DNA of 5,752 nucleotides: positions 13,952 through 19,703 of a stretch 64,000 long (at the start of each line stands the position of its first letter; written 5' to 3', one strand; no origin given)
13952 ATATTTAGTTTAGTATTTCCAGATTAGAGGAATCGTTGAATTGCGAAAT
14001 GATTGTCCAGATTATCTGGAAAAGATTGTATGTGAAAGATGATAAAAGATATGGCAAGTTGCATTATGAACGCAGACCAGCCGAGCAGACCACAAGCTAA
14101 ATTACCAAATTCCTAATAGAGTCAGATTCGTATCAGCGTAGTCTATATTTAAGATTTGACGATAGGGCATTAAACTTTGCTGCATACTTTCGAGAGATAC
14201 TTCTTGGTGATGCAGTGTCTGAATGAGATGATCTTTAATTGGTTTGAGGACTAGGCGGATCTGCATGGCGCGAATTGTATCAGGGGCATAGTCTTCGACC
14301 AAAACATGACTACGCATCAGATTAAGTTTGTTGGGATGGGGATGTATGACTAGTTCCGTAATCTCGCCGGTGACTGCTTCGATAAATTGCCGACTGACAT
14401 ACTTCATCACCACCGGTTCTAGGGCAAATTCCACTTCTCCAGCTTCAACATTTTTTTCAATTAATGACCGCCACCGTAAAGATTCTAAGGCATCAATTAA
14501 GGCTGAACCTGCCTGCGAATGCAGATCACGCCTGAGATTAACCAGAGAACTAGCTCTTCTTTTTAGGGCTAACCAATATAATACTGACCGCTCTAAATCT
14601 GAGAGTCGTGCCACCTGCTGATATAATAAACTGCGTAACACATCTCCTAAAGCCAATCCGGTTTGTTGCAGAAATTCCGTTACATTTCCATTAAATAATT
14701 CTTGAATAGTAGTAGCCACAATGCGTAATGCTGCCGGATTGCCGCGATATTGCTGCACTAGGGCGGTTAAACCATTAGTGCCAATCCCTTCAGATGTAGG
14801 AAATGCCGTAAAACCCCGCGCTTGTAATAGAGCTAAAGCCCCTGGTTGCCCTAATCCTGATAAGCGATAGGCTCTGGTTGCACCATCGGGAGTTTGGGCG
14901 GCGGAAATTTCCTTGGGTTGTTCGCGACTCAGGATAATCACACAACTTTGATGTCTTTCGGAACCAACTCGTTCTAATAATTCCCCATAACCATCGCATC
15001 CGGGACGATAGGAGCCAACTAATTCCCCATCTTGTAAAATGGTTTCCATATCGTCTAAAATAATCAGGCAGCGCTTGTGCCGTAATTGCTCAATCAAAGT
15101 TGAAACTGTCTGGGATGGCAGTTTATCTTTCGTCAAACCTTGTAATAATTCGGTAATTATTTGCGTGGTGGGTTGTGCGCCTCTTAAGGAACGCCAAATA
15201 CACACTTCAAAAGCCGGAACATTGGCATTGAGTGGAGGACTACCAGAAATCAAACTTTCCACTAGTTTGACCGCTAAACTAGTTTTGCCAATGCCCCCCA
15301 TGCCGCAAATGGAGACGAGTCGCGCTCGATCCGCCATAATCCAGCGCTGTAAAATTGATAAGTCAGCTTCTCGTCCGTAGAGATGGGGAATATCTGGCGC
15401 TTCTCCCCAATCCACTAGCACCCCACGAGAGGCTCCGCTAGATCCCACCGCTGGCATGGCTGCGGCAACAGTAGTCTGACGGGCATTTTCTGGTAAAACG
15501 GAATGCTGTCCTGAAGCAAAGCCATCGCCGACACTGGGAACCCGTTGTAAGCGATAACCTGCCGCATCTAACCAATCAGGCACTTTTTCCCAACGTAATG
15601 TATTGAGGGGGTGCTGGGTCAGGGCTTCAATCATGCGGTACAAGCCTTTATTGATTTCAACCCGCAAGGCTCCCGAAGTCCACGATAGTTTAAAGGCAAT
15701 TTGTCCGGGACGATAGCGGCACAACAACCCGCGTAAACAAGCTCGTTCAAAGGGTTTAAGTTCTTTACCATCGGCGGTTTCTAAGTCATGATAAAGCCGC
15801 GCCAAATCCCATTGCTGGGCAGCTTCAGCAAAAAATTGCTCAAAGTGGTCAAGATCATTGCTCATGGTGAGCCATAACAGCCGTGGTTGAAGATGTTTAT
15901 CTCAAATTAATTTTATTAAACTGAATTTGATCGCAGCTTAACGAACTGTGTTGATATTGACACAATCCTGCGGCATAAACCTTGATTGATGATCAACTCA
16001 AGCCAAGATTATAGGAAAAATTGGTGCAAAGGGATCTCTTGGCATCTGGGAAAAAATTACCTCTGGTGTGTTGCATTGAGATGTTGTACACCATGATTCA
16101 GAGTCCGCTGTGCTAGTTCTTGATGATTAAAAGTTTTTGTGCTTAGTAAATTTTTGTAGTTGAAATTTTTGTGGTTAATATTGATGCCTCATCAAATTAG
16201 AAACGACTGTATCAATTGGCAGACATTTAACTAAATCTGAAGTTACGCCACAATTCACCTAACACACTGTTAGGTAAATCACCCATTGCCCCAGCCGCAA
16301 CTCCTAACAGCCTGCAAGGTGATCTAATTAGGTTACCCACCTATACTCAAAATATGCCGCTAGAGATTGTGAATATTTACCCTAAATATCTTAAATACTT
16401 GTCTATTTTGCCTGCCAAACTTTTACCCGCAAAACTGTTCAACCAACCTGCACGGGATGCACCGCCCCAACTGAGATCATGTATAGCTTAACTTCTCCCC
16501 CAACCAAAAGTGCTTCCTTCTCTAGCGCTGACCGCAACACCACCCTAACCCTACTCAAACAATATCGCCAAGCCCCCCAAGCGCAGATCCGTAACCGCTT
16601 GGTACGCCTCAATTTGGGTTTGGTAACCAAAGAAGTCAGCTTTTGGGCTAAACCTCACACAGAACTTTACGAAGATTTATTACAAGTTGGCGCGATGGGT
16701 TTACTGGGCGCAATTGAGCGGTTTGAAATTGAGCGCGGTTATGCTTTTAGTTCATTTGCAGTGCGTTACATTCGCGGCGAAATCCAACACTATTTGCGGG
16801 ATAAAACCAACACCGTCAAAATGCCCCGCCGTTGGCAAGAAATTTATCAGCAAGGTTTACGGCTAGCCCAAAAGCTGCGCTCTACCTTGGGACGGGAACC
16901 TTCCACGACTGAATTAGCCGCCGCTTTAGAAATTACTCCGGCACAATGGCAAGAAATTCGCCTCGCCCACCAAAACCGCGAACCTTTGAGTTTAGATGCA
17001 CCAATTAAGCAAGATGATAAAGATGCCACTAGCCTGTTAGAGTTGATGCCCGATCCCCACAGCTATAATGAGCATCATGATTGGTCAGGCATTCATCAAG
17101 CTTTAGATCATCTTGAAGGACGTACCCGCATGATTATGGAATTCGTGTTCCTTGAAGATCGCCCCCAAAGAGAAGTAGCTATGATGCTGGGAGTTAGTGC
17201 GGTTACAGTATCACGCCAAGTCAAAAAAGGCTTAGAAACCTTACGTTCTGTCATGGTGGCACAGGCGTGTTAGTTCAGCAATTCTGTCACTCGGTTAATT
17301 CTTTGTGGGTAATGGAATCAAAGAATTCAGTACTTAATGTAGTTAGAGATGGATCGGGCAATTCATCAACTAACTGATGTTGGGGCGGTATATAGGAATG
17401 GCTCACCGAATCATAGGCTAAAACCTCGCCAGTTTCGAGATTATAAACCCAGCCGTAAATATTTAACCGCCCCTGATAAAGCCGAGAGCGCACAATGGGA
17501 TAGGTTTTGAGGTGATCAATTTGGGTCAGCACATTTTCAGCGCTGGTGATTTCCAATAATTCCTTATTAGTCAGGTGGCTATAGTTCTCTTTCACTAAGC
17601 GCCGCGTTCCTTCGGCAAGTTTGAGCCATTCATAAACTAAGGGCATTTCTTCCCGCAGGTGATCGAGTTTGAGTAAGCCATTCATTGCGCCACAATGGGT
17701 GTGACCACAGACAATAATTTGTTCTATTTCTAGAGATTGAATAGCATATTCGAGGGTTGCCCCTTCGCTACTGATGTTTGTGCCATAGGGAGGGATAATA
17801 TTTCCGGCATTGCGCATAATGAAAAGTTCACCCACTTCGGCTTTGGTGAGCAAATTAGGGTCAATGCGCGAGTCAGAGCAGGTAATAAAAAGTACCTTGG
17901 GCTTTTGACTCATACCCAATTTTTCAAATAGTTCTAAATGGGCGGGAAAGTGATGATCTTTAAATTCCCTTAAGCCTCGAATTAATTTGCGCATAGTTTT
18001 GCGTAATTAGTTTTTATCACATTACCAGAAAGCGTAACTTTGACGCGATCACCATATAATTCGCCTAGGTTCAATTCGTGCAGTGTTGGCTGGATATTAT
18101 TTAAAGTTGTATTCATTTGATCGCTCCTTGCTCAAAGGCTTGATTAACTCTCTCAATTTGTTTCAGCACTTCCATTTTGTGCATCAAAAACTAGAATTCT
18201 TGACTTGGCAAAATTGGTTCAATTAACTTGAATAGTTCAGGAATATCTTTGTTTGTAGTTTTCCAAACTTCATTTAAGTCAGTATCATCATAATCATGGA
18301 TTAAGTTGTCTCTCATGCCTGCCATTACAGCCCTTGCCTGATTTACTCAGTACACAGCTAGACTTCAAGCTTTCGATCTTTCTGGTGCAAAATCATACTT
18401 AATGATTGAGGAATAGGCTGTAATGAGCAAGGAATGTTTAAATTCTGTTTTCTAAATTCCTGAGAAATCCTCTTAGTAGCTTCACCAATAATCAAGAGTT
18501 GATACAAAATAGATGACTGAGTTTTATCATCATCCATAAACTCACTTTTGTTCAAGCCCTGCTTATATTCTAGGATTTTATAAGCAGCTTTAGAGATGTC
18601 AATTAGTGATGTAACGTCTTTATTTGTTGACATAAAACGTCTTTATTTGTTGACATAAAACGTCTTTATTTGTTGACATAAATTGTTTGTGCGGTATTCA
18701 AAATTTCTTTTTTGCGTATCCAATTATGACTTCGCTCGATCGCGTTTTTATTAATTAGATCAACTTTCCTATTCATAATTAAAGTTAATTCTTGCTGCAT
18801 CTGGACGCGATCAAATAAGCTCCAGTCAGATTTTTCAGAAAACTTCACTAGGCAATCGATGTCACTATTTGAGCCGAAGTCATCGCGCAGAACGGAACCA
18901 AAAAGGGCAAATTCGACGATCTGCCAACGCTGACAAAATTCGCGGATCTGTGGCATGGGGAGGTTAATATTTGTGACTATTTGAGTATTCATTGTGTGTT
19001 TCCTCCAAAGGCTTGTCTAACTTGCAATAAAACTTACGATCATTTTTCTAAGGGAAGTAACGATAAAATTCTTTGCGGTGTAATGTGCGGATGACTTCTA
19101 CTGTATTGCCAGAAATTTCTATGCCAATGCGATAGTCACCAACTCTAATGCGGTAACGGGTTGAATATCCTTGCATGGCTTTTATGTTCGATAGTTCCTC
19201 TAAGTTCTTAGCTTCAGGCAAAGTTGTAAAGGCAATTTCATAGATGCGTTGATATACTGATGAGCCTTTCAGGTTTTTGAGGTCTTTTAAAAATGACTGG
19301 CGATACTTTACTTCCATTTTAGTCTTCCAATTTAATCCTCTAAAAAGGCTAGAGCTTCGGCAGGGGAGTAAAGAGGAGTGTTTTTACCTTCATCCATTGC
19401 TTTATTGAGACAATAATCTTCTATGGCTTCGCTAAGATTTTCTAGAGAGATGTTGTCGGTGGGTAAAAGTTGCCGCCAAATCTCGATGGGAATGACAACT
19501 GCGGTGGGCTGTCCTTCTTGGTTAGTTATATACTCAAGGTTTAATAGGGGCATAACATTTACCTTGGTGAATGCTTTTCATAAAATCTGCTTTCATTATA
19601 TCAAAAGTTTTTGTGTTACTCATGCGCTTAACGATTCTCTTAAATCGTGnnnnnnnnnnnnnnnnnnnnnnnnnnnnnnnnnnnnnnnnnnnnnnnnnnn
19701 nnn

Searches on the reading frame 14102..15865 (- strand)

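Call 80: search_protein_families(library=pfam, proteins=[window:14102-15865:-], max_evalue=0.5)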
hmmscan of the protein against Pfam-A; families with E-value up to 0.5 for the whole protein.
window:14102-15865:- (587 aa): 11 families
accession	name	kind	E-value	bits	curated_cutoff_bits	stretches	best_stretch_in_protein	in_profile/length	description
PF00931.28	NB-ARC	-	9.3e-10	38.6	23.5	1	169-387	5-205/248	NB-ARC domain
PF05729.18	NACHT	-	1.5e-06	28.6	26.7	1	182-282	1-99/167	NACHT domain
PF13401.12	AAA_22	-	6.7e-05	23.6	27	1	180-278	4-97/130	AAA domain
PF13191.12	AAA_16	-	0.00011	23.2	32.6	1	162-274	2-142/167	AAA ATPase domain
PF01637.24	ATPase_2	-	0.00013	22.3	33.2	1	164-207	3-46/225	ATPase domain predominantly from Archaea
PF20703.3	nSTAND1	-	0.0041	17.3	27.1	1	161-278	15-129/379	Novel STAND NTPase 1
PF24883.2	NPHP3_N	-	0.0043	17.7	24.8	1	172-245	12-80/164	Nephrocystin 3, N-terminal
PF00004.35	AAA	-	0.042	14.7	21.2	1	186-322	3-116/131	ATPase family associated with various cellular activities (AAA)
PF20720.3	nSTAND3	-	0.073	13.2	27.2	1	180-207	16-43/155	Novel STAND NTPase 3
PF14735.11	HAUS4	-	0.083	13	25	1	512-570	152-204/235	HAUS augmin-like complex subunit 4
PF13481.12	AAA_25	-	0.18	11.8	27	1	179-213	31-65/195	AAA domain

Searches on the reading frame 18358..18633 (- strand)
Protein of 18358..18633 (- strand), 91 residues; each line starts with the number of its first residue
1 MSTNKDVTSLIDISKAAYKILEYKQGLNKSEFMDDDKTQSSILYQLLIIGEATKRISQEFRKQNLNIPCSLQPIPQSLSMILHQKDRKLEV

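Call 86: search_protein_families(library=pfam, proteins=[window:18358-18633:-], max_evalue=0.01)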
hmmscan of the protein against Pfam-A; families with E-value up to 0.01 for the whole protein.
window:18358-18633:- (91 aa): 1 family
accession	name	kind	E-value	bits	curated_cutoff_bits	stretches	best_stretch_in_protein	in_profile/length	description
PF01934.22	HepT-like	-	6.7e-09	35.9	23.5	1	13-66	1-55/120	Ribonuclease HepT-like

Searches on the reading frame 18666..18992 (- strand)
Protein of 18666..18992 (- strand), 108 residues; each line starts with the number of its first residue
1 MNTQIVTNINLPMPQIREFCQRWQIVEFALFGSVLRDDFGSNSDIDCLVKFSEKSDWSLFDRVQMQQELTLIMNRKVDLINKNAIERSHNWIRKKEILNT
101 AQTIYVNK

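Call 86: search_protein_families(library=pfam, proteins=[window:18666-18992:-], max_evalue=0.01)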
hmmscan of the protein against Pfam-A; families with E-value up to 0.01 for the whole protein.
window:18666-18992:- (108 aa): 3 families
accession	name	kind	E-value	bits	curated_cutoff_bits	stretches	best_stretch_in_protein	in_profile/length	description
PF01909.29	NTP_transf_2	-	1.2e-16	61.3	21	1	16-99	5-88/93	Nucleotidyltransferase domain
PF18765.7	Polbeta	-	2.8e-11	43.8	26.9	1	15-105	2-88/93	Polymerase beta, Nucleotidyltransferase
PF22600.2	MTPAP-like_central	-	0.0034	17.9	27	1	20-78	34-89/139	Poly(A) RNA polymerase, mitochondrial-like, central palm domain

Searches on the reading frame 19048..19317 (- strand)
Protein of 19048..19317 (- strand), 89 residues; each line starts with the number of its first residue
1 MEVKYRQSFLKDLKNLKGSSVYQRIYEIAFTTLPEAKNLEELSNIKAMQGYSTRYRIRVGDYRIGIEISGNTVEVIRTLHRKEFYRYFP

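Call 25: search_protein_families(library=pfam, proteins=[window:19048-19317:-], max_evalue=0.1)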
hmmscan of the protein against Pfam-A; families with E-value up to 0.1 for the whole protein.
window:19048-19317:- (89 aa): 1 family
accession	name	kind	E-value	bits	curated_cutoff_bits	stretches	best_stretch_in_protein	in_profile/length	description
PF05016.21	ParE_toxin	-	1.1e-07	32.7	23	1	3-83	1-87/89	ParE toxin of type II toxin-antitoxin system, parDE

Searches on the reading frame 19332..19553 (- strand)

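Call 86: search_protein_families(library=pfam, proteins=[window:19332-19553:-], max_evalue=0.01)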
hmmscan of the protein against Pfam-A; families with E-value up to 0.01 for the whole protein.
window:19332-19553:- (73 aa): 1 family
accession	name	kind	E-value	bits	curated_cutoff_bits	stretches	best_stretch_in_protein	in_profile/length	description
PF18506.7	RelB-like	-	6.4e-17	61.6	27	1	5-72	3-59/62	RelB Antitoxin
